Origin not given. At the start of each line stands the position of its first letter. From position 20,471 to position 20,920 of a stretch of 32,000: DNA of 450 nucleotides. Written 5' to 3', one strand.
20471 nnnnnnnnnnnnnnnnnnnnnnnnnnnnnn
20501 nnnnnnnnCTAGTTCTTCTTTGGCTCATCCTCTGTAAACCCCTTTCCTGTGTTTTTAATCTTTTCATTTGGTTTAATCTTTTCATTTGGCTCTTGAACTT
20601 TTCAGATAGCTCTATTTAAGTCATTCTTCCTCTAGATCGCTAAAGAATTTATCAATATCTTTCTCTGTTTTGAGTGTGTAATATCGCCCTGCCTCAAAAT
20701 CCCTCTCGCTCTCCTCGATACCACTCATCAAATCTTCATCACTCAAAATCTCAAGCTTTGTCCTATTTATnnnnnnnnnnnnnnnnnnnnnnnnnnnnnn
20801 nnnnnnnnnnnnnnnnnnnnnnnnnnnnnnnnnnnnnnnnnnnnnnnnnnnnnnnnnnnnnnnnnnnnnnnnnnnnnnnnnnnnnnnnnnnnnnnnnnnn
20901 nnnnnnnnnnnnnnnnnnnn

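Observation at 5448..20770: Toxin-antitoxin modules and their relics punctuate the glycan island, mostly at compositional seams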

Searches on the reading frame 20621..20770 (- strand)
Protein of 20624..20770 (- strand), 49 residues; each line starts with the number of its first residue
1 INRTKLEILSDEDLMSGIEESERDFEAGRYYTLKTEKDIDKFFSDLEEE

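Call 7: search_protein_families(library=pfam, proteins=[window:20621-20746:-], max_evalue=0.1)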
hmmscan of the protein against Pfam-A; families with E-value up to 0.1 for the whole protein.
window:20621-20746:- (41 aa): 0 families

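Call 41: search_protein_families(library=ncbifam, proteins=[window:20621-20746:-], max_evalue=0.05)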
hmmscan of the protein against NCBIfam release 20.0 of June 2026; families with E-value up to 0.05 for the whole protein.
window:20621-20746:- (41 aa): 0 families

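Call 48: search_protein_families(library=pfam, proteins=[window:20624-20770:-], max_evalue=10)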
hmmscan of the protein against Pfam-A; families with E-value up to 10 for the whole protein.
seq(49 aa): 1 family
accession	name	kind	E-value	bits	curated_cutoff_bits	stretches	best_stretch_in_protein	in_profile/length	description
PF04394.19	DUF536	-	0.16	12.3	20.7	1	32-49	25-42/43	Protein of unknown function, DUF536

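Call 49: find_homologous_proteins(query=window:20624-20770:-, max_evalue=0.01)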
Query seq(49 aa) (49 aa): 6 proteins with E <= 0.01 among 6 candidates.
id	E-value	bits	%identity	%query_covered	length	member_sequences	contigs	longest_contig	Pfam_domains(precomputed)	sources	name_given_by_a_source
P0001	7.5e-19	83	100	90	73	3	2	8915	-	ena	-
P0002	4.1e-17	77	98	84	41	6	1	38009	-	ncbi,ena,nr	ncbi:MAG: hypothetical protein OCU12_07450 [Methanophagales archaeon]|nr:hypothetical protein [Metha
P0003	6.5e-16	74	95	84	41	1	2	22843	-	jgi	-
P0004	7.5e-13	64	82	90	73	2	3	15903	-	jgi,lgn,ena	-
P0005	1.0e-12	64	80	92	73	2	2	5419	-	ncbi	ncbi:MAG: hypothetical protein ACXQTM_07060 [Methanosarcinales archaeon]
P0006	7.3e-5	40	75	49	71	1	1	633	-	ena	-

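Call 51: find_encoding_contigs(protein=P0001, flank=10000, max_places=6)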
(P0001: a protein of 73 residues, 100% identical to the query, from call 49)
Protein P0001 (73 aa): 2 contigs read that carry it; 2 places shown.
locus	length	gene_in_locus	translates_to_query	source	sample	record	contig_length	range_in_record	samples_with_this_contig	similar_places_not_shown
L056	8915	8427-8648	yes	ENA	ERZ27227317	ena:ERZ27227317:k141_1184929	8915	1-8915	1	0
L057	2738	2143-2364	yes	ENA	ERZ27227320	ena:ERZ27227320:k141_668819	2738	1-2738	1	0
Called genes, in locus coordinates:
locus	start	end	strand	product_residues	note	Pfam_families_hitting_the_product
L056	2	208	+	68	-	?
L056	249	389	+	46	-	-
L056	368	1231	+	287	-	PF03721:UDPG_MGDP_dh_N, PF00984:UDPG_MGDP_dh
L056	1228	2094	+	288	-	PF00483:NTP_transferase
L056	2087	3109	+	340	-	PF01073:3Beta_HSD, PF01370:Epimerase, PF02719:Polysacc_synt_2 (faint), PF04321:RmlD_sub_bind (weak), PF16363:GDP_Man_Dehyd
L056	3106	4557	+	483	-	PF02310:B12-binding, PF04055:Radical_SAM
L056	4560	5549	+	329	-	PF00535:Glycos_transf_2, PF10111:Glyco_tranf_2_2, PF13506:Glyco_transf_21, PF13641:Glyco_tranf_2_3, PF13632:Glyco_trans_2_3 (faint)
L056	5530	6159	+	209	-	PF02353:CMAS, PF01728:FtsJ (weak), PF03848:TehB (weak), PF13489:Methyltransf_23, PF13847:Methyltransf_31, PF08241:Methyltransf_11, PF08242:Methyltransf_12, PF13649:Methyltransf_25, +1 more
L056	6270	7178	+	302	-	PF04015:DUF362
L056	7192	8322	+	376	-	PF13439:Glyco_transf_4, PF13579:Glyco_trans_4_4, PF20706:GT4-conflict (faint), PF00534:Glycos_transf_1, PF13692:Glyco_trans_1_4, PF13524:Glyco_trans_1_2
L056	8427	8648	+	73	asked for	-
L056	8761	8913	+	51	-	?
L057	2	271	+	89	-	?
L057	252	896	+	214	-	PF02353:CMAS, PF13489:Methyltransf_23, PF01728:FtsJ (weak), PF03848:TehB (weak), PF13847:Methyltransf_31, PF08241:Methyltransf_11, PF08242:Methyltransf_12, PF13649:Methyltransf_25, +1 more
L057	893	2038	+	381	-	PF13439:Glyco_transf_4, PF13579:Glyco_trans_4_4, PF20706:GT4-conflict (faint), PF00534:Glycos_transf_1, PF13692:Glyco_trans_1_4, PF13524:Glyco_trans_1_2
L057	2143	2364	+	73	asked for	-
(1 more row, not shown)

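Call 52: find_encoding_contigs(protein=P0002, flank=10000, max_places=6)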
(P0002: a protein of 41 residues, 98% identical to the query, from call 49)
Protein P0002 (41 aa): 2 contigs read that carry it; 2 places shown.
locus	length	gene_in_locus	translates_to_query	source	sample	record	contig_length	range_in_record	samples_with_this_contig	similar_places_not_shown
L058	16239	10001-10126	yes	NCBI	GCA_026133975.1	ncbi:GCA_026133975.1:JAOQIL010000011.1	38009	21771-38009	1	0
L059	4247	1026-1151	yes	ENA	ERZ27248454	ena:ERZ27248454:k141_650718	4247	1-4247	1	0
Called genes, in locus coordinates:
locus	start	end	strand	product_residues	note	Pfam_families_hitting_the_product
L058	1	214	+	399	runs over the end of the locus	PF02163:Peptidase_M50, PF13398:Peptidase_M50B, PF00571:CBS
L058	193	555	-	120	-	PF01900:RNase_P_Rpp14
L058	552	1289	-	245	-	-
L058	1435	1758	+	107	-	-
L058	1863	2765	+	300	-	PF00535:Glycos_transf_2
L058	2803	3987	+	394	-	PF02222:ATP-grasp (weak), PF02655:ATP-grasp_3, PF02786:CPSase_L_D2, PF08443:RimK (weak), PF13535:ATP-grasp_4 (faint), PF15632:ATPgrasp_Ter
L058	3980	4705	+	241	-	PF01209:Ubie_methyltran, PF13489:Methyltransf_23, PF07021:MetW (weak), PF13847:Methyltransf_31, PF08241:Methyltransf_11, PF08242:Methyltransf_12, PF13649:Methyltransf_25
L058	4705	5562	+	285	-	PF01522:Polysacc_deac_1, PF11959:DUF3473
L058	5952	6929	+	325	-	PF04015:DUF362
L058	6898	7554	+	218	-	PF01209:Ubie_methyltran, PF13489:Methyltransf_23, PF02353:CMAS (weak), PF13847:Methyltransf_31, PF08241:Methyltransf_11, PF08242:Methyltransf_12, PF13649:Methyltransf_25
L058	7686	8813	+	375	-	PF13477:Glyco_trans_4_2 (weak), PF13439:Glyco_transf_4, PF13579:Glyco_trans_4_4, PF20706:GT4-conflict (weak), PF00534:Glycos_transf_1, PF13692:Glyco_trans_1_4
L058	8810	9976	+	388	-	PF13439:Glyco_transf_4, PF13477:Glyco_trans_4_2 (faint), PF13579:Glyco_trans_4_4, PF20706:GT4-conflict, PF00534:Glycos_transf_1, PF13692:Glyco_trans_1_4, PF13524:Glyco_trans_1_2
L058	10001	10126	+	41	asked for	-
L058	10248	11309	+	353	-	PF13439:Glyco_transf_4 (faint), PF00534:Glycos_transf_1, PF13692:Glyco_trans_1_4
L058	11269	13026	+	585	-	PF02223:Thymidylate_kin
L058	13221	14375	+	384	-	PF00534:Glycos_transf_1, PF13692:Glyco_trans_1_4, PF13524:Glyco_trans_1_2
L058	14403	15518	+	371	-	PF03706:LPG_synthase_TM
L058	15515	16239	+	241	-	PF01041:DegT_DnrJ_EryC1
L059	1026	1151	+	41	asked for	-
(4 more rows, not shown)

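Call 56: find_encoding_contigs(protein=P0004, flank=8000, max_places=6)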
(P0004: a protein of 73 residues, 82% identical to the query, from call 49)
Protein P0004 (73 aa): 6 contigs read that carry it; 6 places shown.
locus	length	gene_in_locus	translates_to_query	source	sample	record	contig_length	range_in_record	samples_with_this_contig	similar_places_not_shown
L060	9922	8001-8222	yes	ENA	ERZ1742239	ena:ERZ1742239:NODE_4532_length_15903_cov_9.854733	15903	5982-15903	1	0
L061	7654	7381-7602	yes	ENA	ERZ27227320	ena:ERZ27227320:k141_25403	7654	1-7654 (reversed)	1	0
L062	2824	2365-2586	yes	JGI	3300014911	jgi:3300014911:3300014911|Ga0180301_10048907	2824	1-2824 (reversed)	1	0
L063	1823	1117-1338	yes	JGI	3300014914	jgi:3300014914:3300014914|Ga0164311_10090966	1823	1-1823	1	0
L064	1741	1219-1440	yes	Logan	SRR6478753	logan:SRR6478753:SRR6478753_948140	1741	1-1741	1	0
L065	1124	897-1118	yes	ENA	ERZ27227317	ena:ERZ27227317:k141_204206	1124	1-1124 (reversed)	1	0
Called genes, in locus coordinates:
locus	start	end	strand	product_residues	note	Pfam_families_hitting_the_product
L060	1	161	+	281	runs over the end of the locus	PF00809:Pterin_bind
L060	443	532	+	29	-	-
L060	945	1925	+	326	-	PF04055:Radical_SAM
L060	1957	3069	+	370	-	PF04055:Radical_SAM, PF19288:CofH_C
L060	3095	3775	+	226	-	PF00588:SpoU_methylase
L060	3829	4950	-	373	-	PF00155:Aminotran_1_2, PF00266:Aminotran_5, PF00282:Pyridoxal_deC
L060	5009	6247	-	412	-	PF01926:MMR_HSR1, PF02421:FeoB_N, PF08438:YGR210-like_G4, PF02824:TGS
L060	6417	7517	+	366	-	PF00535:Glycos_transf_2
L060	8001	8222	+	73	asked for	-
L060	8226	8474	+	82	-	PF05016:ParE_toxin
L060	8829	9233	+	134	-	PF18765:Polbeta, PF01909:NTP_transf_2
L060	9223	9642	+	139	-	PF01934:HepT-like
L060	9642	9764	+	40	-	-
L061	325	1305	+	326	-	PF04055:Radical_SAM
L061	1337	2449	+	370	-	PF04055:Radical_SAM, PF19288:CofH_C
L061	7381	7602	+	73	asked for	-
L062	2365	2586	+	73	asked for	-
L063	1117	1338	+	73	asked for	-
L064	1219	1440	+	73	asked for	-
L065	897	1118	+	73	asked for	-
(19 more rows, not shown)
